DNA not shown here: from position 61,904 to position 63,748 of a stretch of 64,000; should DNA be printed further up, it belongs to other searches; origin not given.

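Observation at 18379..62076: Family of 18 or more conserved promoter-embedded elements (SPBRE-like): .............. at a fixed position within sigmaA-type promoter spacers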

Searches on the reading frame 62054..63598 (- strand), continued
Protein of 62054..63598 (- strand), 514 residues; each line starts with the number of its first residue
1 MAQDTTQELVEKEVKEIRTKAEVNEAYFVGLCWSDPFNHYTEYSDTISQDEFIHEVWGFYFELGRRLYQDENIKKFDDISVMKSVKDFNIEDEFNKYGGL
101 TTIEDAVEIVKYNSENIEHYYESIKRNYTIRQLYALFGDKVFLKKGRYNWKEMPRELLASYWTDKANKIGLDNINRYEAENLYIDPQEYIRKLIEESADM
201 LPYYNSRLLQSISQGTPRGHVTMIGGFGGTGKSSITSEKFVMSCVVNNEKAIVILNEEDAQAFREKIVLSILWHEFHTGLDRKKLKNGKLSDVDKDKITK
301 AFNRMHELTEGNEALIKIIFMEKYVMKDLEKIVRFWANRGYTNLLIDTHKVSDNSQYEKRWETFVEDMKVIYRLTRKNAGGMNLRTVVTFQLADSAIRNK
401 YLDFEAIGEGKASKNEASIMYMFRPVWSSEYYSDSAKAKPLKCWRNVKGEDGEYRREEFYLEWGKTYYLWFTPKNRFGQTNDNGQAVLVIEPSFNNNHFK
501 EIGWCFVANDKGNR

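Call 51: find_homologous_proteins(query=A2, max_evalue=1e-20)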
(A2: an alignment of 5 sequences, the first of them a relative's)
Query A2 (5 sequences) (332 aa, profile of the alignment): 221 proteins with E <= 1e-20 among 8000 candidates; the best 120 are listed.
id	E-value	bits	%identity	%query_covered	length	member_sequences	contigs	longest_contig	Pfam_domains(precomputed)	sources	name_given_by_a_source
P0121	2.8e-175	600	64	99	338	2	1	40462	PF22822.2,PF22823.3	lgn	-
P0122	1.1e-171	588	63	99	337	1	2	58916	PF22822.2,PF22823.3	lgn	-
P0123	2.9e-170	584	100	100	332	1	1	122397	PF22822.2,PF22823.3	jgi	jgi:integrase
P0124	9.3e-169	579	63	98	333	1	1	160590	PF22822.2,PF22823.3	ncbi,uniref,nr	ncbi:integrase [Bacillus phage vB_BcoS-136]|uniref:Site-specific recombinase n=1 Tax=Bacillus phage 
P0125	1.6e-164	565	63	99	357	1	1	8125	PF22822.2,PF22823.3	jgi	jgi:integrase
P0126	9.2e-161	553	64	98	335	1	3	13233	PF22822.2,PF22823.3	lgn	-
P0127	1.5e-160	552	65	98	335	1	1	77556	PF22822.2,PF22823.3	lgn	-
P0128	1.6e-159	549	67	98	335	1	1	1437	PF22822.2,PF22823.3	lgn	-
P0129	5.5e-159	547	64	99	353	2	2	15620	PF22822.2,PF22823.3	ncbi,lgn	ncbi:MAG: hypothetical protein ABS939_08410 [Psychrobacillus sp.]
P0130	1.8e-157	542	64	99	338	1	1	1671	PF22822.2,PF22823.3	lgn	-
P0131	3.3e-157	541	63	98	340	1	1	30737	PF22822.2,PF22823.3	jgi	jgi:integrase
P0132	9.3e-157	539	63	98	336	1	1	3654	PF22822.2,PF22823.3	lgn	-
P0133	1.1e-156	539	62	99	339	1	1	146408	PF22822.2,PF22823.3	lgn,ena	-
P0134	6.6e-156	537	63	99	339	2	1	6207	PF22822.2,PF22823.3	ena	-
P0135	5.7e-155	534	61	98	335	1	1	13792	PF22822.2,PF22823.3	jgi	jgi:integrase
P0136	7.3e-155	533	62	99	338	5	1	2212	PF22822.2,PF22823.3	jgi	-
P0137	2.1e-154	532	62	99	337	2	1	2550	PF22822.2,PF22823.3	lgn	-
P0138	2.5e-154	531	64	99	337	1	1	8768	PF22822.2,PF22823.3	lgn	-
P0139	4.9e-154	531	62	99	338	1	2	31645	PF22822.2,PF22823.3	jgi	jgi:hypothetical protein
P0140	5.5e-154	530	63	98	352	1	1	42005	PF22822.2,PF22823.3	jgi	jgi:integrase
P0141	9.3e-154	530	64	98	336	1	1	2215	PF22822.2,PF22823.3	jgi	jgi:integrase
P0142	1.0e-153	529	77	98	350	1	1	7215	PF22822.2,PF22823.3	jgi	jgi:integrase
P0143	1.0e-153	529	63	99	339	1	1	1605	PF22822.2,PF22823.3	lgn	-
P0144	3.0e-153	528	63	98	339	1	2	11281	PF22822.2,PF22823.3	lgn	-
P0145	4.9e-153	527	62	98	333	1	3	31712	PF22822.2,PF22823.3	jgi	jgi:integrase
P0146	7.3e-152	523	63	99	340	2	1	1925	PF22822.2,PF22823.3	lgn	-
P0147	1.2e-151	523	61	98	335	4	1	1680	PF22822.2,PF22823.3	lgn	-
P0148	1.4e-151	522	64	98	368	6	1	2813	PF22822.2,PF22823.3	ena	-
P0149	2.7e-151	521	75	99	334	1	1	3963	PF22822.2,PF22823.3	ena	-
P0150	3.1e-151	521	70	99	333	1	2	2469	PF22822.2,PF22823.3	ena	-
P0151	7.4e-151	520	63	99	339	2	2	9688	PF22822.2,PF22823.3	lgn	-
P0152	2.6e-150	518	63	99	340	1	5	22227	PF22822.2,PF22823.3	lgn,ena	-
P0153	2.8e-150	518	64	99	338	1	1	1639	PF22822.2,PF22823.3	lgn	-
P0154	4.0e-150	518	63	99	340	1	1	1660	PF22822.2,PF22823.3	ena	-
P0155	8.6e-150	517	64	98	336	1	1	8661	PF22822.2,PF22823.3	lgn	-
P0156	1.2e-149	516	71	98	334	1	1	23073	PF22822.2,PF22823.3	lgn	-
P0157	1.3e-149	516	67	98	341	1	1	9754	PF22822.2,PF22823.3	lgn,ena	-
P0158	1.6e-149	516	61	99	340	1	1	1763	PF22822.2,PF22823.3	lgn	-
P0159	2.7e-149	515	61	98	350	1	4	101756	PF22822.2,PF22823.3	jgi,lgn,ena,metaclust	metaclust:\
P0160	1.4e-148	513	64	98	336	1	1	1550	PF22822.2,PF22823.3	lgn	-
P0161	2.3e-148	512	75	99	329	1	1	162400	PF22822.2,PF22823.3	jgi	jgi:integrase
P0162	2.6e-148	512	71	99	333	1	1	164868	PF22822.2,PF22823.3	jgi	jgi:integrase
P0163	2.9e-148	512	70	99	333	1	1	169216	PF22822.2,PF22823.3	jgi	jgi:integrase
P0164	6.5e-148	510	63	98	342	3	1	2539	PF22822.2,PF22823.3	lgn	-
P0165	8.1e-148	510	60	99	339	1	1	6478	PF22822.2,PF22823.3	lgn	-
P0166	1.1e-147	510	64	96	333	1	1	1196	PF22822.2,PF22823.3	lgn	-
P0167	2.5e-147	508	68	99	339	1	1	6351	PF22822.2,PF22823.3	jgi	jgi:integrase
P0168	5.8e-147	507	70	99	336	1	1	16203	PF22822.2,PF22823.3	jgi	jgi:integrase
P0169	1.1e-146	506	61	98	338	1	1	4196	PF22822.2,PF22823.3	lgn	-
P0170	1.1e-146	506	59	99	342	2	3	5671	PF22822.2,PF22823.3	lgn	-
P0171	1.2e-146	506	68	99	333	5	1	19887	PF22822.2,PF22823.3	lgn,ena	-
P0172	4.8e-146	504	71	98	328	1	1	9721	PF22822.2,PF22823.3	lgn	-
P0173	8.8e-146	503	60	98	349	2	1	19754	PF22822.2,PF22823.3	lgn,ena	-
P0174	1.8e-145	502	70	99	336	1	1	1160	PF22822.2,PF22823.3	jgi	jgi:integrase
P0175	5.4e-145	501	60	97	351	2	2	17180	PF22822.2,PF22823.3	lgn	-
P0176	1.3e-144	499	67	99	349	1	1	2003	PF22822.2,PF22823.3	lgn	-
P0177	1.5e-144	499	60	99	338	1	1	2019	PF22822.2,PF02899.24,PF22823.3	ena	-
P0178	1.2e-143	496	68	99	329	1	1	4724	PF22822.2,PF22823.3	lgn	-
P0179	1.5e-143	496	61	98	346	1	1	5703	PF22822.2,PF22823.3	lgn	-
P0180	2.6e-143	495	65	100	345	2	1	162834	PF22822.2,PF22823.3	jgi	jgi:integrase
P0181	5.7e-143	494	57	98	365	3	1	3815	PF22822.2,PF22823.3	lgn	-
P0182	6.3e-143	494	69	98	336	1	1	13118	PF22822.2,PF22823.3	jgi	jgi:integrase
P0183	2.1e-142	492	59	96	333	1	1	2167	PF22822.2,PF22823.3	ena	-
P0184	2.7e-142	492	68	98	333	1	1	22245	PF22822.2,PF22823.3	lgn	-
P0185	2.9e-142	492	58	97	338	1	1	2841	PF22822.2,PF22823.3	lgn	-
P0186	5.0e-142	491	68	98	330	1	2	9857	PF22822.2,PF22823.3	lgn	-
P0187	6.3e-142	491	68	99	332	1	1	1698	PF22822.2,PF22823.3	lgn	-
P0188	8.9e-142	490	60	98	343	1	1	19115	PF22822.2,PF22823.3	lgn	-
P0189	1.4e-141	490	62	97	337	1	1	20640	PF22822.2,PF22823.3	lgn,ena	-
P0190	1.7e-141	489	70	98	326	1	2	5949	PF22822.2,PF22823.3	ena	-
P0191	1.8e-141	489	60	99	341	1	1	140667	PF22822.2,PF22823.3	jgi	jgi:integrase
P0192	3.7e-141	488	56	98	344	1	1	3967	PF22822.2,PF22823.3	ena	-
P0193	7.7e-141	487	64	99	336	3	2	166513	PF22822.2,PF22823.3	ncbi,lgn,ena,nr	ncbi:hypothetical protein NXG04_07665 [Klebsiella pneumoniae]|nr:hypothetical protein [Klebsiella pn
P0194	1.3e-140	486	67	99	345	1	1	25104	PF22822.2,PF22823.3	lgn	-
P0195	1.7e-140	486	60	99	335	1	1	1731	PF22822.2,PF22823.3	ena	-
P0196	2.2e-140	486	58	98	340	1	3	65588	PF22822.2,PF22823.3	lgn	-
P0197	6.9e-140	484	59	97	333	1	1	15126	PF22822.2,PF22823.3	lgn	-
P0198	7.5e-140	484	60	98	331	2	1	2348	PF22822.2,PF22823.3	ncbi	-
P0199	1.3e-139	483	60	98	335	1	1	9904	PF22822.2,PF22823.3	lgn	-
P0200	1.5e-139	483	68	98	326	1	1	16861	PF22822.2,PF22823.3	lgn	-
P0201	1.6e-139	483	65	99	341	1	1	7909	PF22822.2,PF22823.3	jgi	jgi:integrase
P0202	2.1e-139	482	72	99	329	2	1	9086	PF22822.2,PF22823.3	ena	-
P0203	2.3e-139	482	59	97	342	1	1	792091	PF22822.2,PF22823.3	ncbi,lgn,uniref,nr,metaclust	ncbi:site-specific integrase [Domibacillus indicus]|uniref:site-specific integrase n=1 Tax=Domibacil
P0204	3.8e-139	482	64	99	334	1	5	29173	PF22822.2,PF22823.3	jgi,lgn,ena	-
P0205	3.8e-139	482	59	96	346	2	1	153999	PF22822.2,PF22823.3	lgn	-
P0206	6.9e-139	481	59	99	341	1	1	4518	PF22822.2,PF22823.3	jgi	jgi:hypothetical protein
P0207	1.2e-138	480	60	95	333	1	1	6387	PF22822.2,PF22823.3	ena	-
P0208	1.8e-138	479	64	99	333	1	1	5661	PF22822.2,PF22823.3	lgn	-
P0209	2.0e-138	479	57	98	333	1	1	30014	PF22822.2,PF22823.3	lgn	-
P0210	5.8e-138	478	59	98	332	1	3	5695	PF22822.2,PF22823.3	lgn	-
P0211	8.9e-138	477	59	97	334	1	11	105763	PF22822.2,PF22823.3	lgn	-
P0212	9.2e-138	477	60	97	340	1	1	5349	PF22822.2,PF22823.3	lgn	-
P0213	1.2e-137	477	65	99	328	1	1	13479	PF22822.2,PF22823.3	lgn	-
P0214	1.2e-137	477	66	99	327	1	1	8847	PF22822.2,PF22823.3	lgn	-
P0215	2.8e-137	475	63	92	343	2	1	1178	PF22822.2,PF22823.3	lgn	-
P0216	3.0e-137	475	56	98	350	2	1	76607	PF22822.2,PF22823.3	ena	-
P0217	3.4e-137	475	53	100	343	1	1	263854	PF22822.2,PF22823.3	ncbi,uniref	ncbi:hypothetical protein Q7A53_05510 [Halobacillus rhizosphaerae]|uniref:phage lytic cycle represso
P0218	3.8e-137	475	59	98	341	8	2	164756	PF22822.2,PF00589.28,PF22823.3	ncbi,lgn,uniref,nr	ncbi:hypothetical protein P9294_gp051 [Bacillus phage FADO]|uniref:Integrase n=1 Tax=Bacillus phage 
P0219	4.0e-137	475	63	99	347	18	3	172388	PF22822.2,PF22823.3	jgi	-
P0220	6.6e-137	474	57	98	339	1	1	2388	PF22822.2,PF22823.3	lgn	-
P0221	7.1e-137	474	60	99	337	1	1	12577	PF22822.2,PF22823.3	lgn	-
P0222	7.6e-137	474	64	99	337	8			PF22822.2,PF22823.3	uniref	uniref:Integrase n=1 Tax=Bacillus phage KoopaTroopa TaxID=3234046 RepID=A0AB39C7E2_9CAUD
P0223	1.3e-136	473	58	99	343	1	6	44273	PF22822.2,PF22823.3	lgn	-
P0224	1.6e-136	473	58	97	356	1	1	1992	PF22822.2,PF22823.3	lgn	-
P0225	2.8e-136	472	58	95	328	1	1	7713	PF22822.2,PF22823.3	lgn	-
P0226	3.4e-136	472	59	98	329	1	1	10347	PF22822.2,PF22823.3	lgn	-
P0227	4.7e-136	471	59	98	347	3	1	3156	PF22822.2,PF22823.3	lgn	-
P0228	4.7e-136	471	59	98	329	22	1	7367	PF22822.2,PF00589.28,PF22823.3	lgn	-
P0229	5.5e-136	471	55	98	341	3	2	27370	PF22822.2,PF22823.3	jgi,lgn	-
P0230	7.9e-136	471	58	97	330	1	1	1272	PF22822.2,PF22823.3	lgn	-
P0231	1.4e-135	470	57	98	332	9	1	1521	PF22822.2,PF22823.3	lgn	-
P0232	1.9e-135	469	58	98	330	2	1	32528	PF22822.2,PF22823.3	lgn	-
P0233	2.7e-135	469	61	98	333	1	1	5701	PF22822.2,PF22823.3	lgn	-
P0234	4.8e-135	468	54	98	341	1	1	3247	PF22822.2,PF22823.3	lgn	-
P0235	4.9e-135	468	54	99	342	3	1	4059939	PF22822.2,PF22823.3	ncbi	ncbi:phage lytic cycle repressor MrpR family protein [Bacillus mojavensis]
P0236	5.3e-135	468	58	98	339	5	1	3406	PF22822.2,PF22823.3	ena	-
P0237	1.1e-134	467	54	98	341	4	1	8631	PF22822.2,PF22823.3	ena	-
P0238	1.1e-134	467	57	99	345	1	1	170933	PF22822.2,PF22823.3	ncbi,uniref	ncbi:hypothetical protein AB3N02_21910 [Priestia aryabhattai]|uniref:phage lytic cycle repressor Mrp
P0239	2.9e-134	466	58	98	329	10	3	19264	PF22822.2,PF00589.28,PF22823.3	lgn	-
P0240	3.0e-134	465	58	99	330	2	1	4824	PF22822.2,PF22823.3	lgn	-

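Call 52: list_cluster_members(proteins=[P0001, P0217])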
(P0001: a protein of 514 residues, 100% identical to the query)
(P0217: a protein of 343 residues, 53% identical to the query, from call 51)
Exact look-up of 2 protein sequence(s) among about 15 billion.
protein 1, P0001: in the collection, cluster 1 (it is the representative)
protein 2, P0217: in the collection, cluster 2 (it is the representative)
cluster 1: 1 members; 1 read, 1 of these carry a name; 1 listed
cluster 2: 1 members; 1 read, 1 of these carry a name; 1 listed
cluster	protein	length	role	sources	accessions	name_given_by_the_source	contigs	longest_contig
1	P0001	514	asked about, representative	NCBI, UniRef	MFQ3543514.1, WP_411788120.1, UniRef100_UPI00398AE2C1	ATPase domain-containing protein [Halobacillus rhizosphaerae] | ATPase domain-containing protein n=1 Tax=Halobacillus rhizosphaerae TaxID=3064889 ...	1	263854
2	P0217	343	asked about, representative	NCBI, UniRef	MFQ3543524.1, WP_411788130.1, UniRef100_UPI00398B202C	hypothetical protein Q7A53_05510 [Halobacillus rhizosphaerae] | phage lytic cycle repressor MrpR family protein n=1 Tax=Halobacillus rhizosphaerae ...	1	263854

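Call 64: search_solved_structures(query=P0217, max_evalue=0.01, show_alignments=1)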
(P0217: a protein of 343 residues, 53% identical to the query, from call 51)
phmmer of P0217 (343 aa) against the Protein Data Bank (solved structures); distinct sequences matched with E-value up to 0.01: 4.
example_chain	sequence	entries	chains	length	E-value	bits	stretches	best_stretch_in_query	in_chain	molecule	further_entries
8a0a_A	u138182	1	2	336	2.6e-25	92.8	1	14-324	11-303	Bacillus subtilis SPbeta prophage master regulator MrpR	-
8bj6_A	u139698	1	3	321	3.5e-25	92.3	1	13-324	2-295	SPbeta prophage-derived uncharacterized protein YopR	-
8bjv_A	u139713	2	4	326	3.7e-25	92.3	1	13-324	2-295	SPbeta prophage-derived uncharacterized protein YopR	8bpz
9rd5_H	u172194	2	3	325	4.8e-16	62.3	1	34-319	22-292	Core-binding (CB) domain-containing protein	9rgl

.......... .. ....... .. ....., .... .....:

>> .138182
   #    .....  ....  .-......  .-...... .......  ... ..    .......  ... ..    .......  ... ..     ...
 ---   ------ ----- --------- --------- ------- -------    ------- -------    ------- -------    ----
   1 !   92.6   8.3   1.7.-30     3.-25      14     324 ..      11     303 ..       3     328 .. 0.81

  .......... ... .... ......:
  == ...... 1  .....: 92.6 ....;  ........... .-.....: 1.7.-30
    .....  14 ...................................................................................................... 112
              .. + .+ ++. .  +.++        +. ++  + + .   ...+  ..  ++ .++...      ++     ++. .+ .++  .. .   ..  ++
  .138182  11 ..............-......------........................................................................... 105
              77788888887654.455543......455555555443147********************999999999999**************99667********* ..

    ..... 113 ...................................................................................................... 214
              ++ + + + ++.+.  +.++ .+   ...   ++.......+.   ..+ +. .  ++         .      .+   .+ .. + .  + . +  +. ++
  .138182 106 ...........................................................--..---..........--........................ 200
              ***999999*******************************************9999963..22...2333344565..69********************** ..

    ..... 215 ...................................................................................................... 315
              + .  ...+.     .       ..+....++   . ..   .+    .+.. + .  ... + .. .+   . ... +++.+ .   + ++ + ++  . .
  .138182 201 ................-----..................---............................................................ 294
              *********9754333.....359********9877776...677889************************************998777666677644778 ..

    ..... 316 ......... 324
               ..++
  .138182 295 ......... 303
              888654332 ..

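Call 70: search_dna_similar(query=P0217, collection=phages, mode=protein, max_rows=40, rows=spread)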
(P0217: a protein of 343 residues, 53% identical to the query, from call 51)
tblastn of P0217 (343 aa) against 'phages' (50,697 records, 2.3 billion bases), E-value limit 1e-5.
Records with a match: 76; places in all: 76; records where one place covers at least 80% of the query: 63.
Best place of each record, by identity: <60% 76.
By first word of the organism name: Bacillus 59; Staphylococcus 4; Clostridium 3; Mammaliicoccus 3; Geobacillus 2; Brevibacillus 2; Alicyclobacillus 1; Psychrobacillus 1; Clostridioides 1.
By host as written in the record: Bacillus subtilis BEST7003 11; Bacillus anthracis Sterne 10; Bacillus subtilis 7; Bacillus anthracis 7; Bacillus cereus 6; Bacillus subtilis subsp. subtilis str. 168 5; - 3; Bacillus subtilis Delta6 3; and 19 more.
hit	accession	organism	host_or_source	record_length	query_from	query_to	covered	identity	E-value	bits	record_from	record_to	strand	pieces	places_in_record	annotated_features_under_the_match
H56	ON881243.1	Bacillus phage PK-3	Bacillus sp.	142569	1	341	99%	57.0%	2e-125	402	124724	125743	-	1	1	hypothetical protein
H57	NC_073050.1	Bacillus phage FADO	Bacillus subtilis BEST7003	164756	1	341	99%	57.0%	2e-125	402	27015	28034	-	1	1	hypothetical protein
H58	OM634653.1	Bacillus phage vB_BsuS_PJN02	Bacillus subtilis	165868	1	341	99%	57.0%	2e-125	402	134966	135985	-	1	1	DNA breaking-rejoining enzyme/site-specific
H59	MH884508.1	Bacillus phage vB_BcoS-136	Bacillus cohnii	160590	6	339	97%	56.7%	1e-117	379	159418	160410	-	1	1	site-specific recombinase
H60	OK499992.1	Bacillus phage vB_BanS_Nate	Bacillus anthracis Sterne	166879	1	340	99%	55.7%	4e-114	369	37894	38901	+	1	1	DNA breaking-rejoining enzyme/site-specific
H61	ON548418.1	Bacillus phage vB_BanS-Thrax2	Bacillus anthracis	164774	1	340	99%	55.4%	4e-113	366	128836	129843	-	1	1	site-specific tyrosine recombinase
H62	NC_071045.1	Bacillus phage Izhevsk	Bacillus cereus VKM B-370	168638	1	340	99%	55.2%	7e-112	363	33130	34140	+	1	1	integrase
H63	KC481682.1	Bacillus phage vB_BanS-Tsamsa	Bacillus anthracis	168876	1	340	99%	55.2%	7e-112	363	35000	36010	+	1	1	hypothetical protein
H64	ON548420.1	Bacillus phage vB_BanS-Thrax4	Bacillus anthracis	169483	1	340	99%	54.9%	3e-111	361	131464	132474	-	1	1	site-specific tyrosine recombinase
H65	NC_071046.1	Bacillus phage vB_BanS_Skywalker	Bacillus anthracis Sterne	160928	1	340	99%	54.6%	2e-111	361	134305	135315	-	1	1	integrase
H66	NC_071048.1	Bacillus phage vB_BanS_Chewbecca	Bacillus anthracis Sterne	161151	1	340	99%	54.6%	2e-111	361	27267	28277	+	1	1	integrase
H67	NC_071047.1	Bacillus phage vB_BanS_MrDarsey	Bacillus anthracis Sterne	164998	1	340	99%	54.6%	2e-111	361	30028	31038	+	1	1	integrase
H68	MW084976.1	Bacillus phage Kirov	Bacillus cereus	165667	1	341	99%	53.4%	3e-111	361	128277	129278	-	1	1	site-specific tyrosine recombinase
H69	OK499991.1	Bacillus phage vB_BanS_Sophrita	Bacillus anthracis Sterne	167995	2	340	99%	53.2%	7e-108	351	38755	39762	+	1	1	DNA breaking-rejoining enzyme/site-specific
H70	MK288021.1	Bacillus phage pW2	Bacillus cereus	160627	1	340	99%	52.5%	1e-106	348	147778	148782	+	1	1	DNA breaking-rejoining enzyme/site-specific recombinase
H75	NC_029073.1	Geobacillus virus E3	failed fermentation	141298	13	338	95%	30.3%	5e-39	152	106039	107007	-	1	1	integrase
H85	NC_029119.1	Staphylococcus phage SPbeta-like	Staphylococcus epidermidis 36-1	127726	20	322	88%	27.4%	1e-16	87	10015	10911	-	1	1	integrase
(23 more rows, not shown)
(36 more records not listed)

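Call 71: get_annotated_region(hit=H57, flank=20000)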
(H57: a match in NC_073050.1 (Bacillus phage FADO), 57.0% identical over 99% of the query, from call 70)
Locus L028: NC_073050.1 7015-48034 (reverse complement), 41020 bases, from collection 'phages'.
description: Bacillus phage FADO, complete genome.
organism: Bacillus phage FADO (NCBI taxid 2917160)
taxonomy: Viruses; Duplodnaviria; Heunggongvirae; Uroviricota; Caudoviricetes
host: Bacillus subtilis BEST7003; source: soil; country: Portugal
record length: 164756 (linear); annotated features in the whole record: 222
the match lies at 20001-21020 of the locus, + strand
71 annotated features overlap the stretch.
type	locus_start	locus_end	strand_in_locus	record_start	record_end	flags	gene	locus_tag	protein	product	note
CDS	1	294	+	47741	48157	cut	-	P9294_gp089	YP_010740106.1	hypothetical protein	-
CDS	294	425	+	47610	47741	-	-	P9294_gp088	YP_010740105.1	hypothetical protein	-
CDS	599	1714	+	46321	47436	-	-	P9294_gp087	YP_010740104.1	response regulator aspartate phosphatase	-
CDS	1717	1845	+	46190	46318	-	-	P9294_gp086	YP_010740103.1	hypothetical protein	-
CDS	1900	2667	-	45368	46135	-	-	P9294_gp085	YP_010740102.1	hypothetical protein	-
CDS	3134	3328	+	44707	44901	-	-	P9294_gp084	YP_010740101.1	hypothetical protein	-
CDS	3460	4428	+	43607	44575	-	-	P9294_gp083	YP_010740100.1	peptidase T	-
CDS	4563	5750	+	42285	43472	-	-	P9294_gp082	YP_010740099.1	hypothetical protein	-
CDS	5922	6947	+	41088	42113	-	-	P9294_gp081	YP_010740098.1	glycosyltransferase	-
CDS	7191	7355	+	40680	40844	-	-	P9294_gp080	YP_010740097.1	hypothetical protein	-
CDS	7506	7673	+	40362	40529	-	-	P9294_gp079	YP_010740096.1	hypothetical protein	-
CDS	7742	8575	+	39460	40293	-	-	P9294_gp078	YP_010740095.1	ribose-phosphate pyrophosphokinase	-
CDS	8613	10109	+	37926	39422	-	-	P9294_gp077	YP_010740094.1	nicotinamide phosphoribosyltransferase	-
CDS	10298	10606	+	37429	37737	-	-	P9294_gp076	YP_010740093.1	hypothetical protein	-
CDS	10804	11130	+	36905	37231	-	-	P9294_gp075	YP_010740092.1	hypothetical protein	-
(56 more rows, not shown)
